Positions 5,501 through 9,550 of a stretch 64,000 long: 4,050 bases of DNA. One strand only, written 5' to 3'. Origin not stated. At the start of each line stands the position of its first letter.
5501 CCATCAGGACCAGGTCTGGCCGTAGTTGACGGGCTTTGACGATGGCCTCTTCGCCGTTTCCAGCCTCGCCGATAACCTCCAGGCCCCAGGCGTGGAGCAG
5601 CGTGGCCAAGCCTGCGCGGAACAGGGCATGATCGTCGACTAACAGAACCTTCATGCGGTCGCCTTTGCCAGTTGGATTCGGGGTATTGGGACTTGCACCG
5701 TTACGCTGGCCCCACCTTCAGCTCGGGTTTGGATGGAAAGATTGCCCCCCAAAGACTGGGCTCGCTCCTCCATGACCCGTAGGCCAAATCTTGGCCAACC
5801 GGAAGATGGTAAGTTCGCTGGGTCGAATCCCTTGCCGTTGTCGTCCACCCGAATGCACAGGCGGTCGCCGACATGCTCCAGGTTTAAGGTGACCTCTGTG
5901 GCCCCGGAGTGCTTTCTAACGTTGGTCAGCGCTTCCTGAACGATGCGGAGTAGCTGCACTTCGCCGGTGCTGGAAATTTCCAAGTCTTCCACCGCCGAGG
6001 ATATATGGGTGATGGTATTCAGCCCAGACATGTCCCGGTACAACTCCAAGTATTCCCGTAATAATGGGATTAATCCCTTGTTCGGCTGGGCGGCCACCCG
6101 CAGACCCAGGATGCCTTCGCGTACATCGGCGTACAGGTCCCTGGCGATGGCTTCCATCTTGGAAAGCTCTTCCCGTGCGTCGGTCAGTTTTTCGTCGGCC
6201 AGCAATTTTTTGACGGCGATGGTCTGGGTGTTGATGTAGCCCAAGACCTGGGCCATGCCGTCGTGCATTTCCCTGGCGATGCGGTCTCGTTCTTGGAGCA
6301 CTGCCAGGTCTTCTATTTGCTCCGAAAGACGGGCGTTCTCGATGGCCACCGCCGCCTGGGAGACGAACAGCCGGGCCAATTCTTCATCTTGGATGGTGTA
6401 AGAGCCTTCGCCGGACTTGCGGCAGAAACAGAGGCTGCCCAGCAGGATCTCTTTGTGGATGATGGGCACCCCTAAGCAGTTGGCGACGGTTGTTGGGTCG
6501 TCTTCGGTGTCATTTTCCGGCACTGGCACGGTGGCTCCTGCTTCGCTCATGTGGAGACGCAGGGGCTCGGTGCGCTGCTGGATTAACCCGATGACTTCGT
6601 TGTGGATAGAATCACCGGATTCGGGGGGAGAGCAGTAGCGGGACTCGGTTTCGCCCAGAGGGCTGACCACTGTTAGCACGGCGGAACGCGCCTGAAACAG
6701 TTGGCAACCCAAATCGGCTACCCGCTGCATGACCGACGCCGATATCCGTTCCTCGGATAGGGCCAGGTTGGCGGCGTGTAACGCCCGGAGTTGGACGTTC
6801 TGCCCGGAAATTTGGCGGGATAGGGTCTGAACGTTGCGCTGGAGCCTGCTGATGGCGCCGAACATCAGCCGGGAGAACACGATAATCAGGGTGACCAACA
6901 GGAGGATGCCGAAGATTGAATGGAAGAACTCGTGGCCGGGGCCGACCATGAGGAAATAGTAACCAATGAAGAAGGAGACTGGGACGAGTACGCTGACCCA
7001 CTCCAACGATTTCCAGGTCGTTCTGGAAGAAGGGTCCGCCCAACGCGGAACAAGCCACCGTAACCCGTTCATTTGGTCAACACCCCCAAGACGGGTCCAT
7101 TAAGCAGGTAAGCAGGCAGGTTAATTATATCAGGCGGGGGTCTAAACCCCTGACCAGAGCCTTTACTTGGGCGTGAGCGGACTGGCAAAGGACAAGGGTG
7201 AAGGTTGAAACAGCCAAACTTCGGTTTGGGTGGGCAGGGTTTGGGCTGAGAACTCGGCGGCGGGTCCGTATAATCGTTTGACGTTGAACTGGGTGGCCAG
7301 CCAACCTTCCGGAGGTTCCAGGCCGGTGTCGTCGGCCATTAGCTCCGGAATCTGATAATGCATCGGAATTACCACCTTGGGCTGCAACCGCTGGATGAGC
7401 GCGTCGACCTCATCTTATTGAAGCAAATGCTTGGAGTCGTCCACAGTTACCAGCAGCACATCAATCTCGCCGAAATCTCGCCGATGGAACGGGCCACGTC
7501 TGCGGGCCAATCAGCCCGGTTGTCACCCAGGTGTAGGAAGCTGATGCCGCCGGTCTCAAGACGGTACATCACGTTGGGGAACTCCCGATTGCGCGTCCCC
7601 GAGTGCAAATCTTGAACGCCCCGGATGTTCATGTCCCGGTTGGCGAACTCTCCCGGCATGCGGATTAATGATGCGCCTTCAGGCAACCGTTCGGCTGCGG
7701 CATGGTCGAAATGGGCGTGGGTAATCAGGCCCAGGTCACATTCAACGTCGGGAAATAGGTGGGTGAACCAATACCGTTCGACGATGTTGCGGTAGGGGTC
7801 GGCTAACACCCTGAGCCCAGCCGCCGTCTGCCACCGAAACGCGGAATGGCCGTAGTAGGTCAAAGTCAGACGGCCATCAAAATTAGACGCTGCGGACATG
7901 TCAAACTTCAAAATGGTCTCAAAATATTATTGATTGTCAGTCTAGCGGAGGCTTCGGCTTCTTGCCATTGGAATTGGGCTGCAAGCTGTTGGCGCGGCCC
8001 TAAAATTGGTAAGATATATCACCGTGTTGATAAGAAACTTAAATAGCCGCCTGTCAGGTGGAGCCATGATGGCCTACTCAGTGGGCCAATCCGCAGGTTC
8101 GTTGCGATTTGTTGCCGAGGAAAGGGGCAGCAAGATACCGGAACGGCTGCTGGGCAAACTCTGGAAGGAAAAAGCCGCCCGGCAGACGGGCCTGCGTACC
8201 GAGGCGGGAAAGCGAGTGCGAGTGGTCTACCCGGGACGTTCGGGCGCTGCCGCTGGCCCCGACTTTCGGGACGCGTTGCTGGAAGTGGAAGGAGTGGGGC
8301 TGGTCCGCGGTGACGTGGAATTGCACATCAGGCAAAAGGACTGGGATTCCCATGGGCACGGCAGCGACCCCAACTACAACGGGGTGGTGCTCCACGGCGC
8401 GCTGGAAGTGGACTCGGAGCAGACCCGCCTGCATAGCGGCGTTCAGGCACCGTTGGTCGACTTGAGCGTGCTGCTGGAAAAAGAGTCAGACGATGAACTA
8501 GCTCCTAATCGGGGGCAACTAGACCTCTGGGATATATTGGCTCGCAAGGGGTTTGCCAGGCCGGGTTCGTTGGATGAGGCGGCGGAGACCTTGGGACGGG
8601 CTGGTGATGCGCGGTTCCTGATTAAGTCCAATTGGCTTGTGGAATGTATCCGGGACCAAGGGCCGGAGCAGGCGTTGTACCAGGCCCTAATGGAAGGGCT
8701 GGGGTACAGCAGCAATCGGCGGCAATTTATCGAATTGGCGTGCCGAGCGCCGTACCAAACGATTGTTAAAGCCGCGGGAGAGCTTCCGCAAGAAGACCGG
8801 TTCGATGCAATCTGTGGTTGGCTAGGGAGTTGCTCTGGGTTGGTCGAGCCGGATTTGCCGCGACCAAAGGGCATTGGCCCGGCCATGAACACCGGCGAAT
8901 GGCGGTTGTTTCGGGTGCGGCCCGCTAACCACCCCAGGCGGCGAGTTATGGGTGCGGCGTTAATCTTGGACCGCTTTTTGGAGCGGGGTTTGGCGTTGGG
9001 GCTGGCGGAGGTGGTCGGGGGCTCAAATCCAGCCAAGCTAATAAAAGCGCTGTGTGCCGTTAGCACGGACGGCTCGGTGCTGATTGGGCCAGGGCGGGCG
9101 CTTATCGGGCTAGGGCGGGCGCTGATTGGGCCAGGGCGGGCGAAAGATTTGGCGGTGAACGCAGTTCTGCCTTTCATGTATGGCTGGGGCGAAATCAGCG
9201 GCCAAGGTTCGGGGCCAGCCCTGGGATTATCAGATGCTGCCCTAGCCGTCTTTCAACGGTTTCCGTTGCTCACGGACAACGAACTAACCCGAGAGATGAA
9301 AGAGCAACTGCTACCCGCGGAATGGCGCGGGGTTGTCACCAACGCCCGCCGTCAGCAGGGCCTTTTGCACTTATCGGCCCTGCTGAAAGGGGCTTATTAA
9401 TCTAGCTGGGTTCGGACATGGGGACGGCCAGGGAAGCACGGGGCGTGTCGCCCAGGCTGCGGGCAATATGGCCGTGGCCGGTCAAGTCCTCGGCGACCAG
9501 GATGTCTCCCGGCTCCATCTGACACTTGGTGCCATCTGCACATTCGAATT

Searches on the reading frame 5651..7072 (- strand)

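Call 61: search_protein_families(library=pfam, proteins=[window:5651-7072:-], max_evalue=0.0001)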
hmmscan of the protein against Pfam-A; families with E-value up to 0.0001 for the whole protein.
window:5651-7072:- (473 aa): 5 families
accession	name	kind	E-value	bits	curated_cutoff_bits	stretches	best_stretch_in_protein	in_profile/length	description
PF02518.31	HATPase_c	-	3.7e-15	56.7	26.4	1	371-464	3-110/111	Histidine kinase-, DNA gyrase B-, and HSP90-like ATPase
PF07730.19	HisKA_3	-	9.3e-14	52.2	24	1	261-325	1-64/68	Histidine kinase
PF01590.32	GAF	-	1.2e-09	39.3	22.4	1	114-244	5-133/133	GAF domain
PF13185.12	GAF_2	-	6.7e-06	26.8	28.6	1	192-245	84-136/136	GAF domain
PF13581.12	HATPase_c_2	-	4.6e-05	23.9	27.4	1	364-426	24-89/127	Histidine kinase-like ATPase domain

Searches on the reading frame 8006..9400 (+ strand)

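Call 61: search_protein_families(library=pfam, proteins=[window:8006-9400:+], max_evalue=0.0001)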
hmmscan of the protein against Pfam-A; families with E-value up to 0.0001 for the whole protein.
window:8006-9400:+ (464 aa): 1 family
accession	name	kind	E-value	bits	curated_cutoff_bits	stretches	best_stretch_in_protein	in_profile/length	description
PF11013.13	DUF2851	-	3.6e-34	118.8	25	1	46-261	1-213/375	Protein of unknown function (DUF2851)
